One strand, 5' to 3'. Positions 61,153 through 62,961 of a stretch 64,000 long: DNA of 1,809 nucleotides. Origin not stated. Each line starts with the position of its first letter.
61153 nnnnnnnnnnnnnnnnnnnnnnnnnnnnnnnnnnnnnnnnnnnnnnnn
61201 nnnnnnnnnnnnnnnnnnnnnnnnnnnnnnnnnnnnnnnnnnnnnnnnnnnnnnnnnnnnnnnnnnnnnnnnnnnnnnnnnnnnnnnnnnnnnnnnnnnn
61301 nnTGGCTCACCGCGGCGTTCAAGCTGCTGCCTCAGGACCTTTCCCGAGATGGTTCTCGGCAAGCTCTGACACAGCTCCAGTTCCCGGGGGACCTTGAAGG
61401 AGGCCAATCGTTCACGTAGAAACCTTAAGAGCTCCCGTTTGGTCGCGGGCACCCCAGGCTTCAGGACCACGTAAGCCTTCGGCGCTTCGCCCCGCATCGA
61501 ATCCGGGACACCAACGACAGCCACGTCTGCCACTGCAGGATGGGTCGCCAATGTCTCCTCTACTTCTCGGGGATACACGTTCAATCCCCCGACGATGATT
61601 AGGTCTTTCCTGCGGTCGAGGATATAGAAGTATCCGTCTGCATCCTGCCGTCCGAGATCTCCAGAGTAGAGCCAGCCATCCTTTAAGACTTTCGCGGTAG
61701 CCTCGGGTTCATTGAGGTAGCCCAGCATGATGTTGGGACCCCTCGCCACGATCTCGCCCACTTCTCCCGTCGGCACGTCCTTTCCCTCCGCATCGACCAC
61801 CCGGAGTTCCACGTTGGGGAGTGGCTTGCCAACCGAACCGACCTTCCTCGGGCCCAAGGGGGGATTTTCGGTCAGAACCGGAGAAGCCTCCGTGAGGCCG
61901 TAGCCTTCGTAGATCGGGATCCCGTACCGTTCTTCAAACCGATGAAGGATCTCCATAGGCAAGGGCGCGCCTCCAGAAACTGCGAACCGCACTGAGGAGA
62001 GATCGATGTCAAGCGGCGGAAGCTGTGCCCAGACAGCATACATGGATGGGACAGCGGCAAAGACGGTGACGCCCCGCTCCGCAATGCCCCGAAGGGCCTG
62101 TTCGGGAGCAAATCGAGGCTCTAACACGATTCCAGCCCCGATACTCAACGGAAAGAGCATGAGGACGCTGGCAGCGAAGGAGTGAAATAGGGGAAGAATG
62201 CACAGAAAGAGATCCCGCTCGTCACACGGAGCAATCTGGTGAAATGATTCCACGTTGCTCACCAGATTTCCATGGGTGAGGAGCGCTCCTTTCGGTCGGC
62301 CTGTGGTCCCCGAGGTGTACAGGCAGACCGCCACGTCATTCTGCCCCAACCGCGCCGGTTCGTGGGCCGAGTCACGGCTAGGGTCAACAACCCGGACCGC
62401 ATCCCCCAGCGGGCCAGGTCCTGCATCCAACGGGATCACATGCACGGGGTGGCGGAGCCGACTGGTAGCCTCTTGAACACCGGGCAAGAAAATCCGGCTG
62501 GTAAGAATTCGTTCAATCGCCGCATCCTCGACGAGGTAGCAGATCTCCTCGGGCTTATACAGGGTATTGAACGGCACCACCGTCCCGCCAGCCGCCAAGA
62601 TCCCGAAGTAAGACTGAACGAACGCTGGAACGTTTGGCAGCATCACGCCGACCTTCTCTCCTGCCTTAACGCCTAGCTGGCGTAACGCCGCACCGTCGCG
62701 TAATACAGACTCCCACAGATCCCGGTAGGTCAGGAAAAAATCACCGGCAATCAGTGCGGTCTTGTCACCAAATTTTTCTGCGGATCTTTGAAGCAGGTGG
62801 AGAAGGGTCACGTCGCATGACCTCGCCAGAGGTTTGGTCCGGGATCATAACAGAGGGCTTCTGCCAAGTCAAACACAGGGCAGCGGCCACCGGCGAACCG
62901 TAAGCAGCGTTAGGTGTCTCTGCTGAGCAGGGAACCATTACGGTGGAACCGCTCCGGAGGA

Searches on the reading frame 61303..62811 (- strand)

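Call 37: search_protein_families(library=ncbifam, proteins=[window:61303-62811:-], max_evalue=0.00001)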
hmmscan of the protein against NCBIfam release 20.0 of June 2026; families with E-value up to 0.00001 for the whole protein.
window:61303-62811:- (503 aa): 106 families (the best 25 are shown)
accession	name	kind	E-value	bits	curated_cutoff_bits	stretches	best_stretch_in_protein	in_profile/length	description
NF004837.0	PRK06187.1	subfamily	5.6e-145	483.6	476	1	1-499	8-520/531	long-chain-fatty-acid--CoA ligase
NF004114.0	PRK05605.1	equivalog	3.3e-117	392.2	766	2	149-498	212-566/575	long-chain-fatty-acid--CoA ligase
NF006182.0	PRK08316.1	subfamily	2.8e-115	385.8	663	1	2-499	12-515/523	fatty acyl-CoA synthetase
NF005801.1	PRK07656.1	equivalog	8.4e-114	380.9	657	1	3-497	3-499/500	FadD3 family acyl-CoA ligase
NF005714.0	PRK07529.1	subfamily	8.7e-110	367.9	632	2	145-500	205-575/640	acyl-CoA synthetase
NF005702.0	PRK07514.1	subfamily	2.4e-108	362.7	558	1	7-497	9-496/506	malonyl-CoA synthase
NF005220.0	PRK06710.1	equivalog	6.2e-108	361.3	1116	2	156-497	204-549/563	long-chain-fatty-acid--CoA ligase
NF006181.0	PRK08314.1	subfamily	1.8e-106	356.6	705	2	148-498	194-551/563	long-chain-fatty-acid--CoA ligase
NF005463.0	PRK07059.1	subfamily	1.4e-102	343.9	869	2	145-498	191-553/557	long-chain-fatty-acid--CoA ligase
NF005307.0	PRK06839.1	equivalog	5e-102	342.1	748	1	14-499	15-491/496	o-succinylbenzoate--CoA ligase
NF009233.0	PRK12583.1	subfamily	2.1e-100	336.8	832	2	150-497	193-546/558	fatty acid CoA ligase family protein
TIGR03205.1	pimA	equivalog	1.7e-98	330.3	705.6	1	154-497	188-540/541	dicarboxylate--CoA ligase PimA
NF006523.0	PRK08974.1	equivalog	3.5e-97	325.8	884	2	154-498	202-550/561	long-chain-fatty-acid--CoA ligase FadD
NF002966.0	PRK03640.1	equivalog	5.4e-96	322.1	556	1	5-499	6-478/483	o-succinylbenzoate--CoA ligase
NF004229.0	PRK05677.1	subfamily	6.4e-94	315.4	879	2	146-498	195-552/563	long-chain-fatty-acid--CoA ligase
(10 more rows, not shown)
